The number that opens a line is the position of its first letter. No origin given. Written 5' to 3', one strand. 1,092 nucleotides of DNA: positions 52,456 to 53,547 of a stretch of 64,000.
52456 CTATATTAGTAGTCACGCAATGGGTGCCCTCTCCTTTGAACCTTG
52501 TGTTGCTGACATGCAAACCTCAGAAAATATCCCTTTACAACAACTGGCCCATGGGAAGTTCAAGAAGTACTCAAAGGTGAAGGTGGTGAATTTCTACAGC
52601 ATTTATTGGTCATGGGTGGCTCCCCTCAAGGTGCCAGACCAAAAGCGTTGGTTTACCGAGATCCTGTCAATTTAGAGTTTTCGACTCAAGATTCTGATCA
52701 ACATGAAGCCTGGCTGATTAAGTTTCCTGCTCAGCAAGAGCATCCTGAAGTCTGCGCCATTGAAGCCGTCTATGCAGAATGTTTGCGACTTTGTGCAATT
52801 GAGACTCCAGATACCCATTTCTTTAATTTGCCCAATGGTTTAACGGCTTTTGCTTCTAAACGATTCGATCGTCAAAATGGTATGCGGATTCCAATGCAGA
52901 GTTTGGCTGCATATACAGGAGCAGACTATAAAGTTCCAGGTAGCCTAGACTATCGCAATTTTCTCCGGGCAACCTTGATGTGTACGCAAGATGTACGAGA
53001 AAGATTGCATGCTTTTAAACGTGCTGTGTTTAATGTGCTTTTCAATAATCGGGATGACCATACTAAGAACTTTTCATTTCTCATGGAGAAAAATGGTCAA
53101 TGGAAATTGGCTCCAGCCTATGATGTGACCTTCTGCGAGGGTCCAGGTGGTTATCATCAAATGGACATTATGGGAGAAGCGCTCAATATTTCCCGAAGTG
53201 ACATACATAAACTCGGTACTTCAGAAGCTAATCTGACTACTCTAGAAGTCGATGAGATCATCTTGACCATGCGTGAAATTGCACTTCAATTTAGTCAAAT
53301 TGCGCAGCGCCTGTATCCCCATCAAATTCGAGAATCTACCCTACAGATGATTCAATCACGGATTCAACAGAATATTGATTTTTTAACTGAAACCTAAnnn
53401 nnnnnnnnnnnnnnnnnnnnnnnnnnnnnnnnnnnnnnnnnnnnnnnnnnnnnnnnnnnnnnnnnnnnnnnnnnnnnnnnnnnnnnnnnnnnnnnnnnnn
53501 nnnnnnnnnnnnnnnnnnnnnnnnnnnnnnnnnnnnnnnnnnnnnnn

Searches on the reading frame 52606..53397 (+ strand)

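Call 48: search_protein_families(library=ncbifam, proteins=[window:52606-53397:+], max_evalue=0.00001)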
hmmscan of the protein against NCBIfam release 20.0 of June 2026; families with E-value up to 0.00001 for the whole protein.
window:52606-53397:+ (263 aa): 1 family
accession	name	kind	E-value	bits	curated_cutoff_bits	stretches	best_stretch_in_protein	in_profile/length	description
NF007297.0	PRK09775.1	equivalog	2.3e-09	36.5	401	1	34-175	224-370/446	type II toxin-antitoxin system HipA family toxin YjjJ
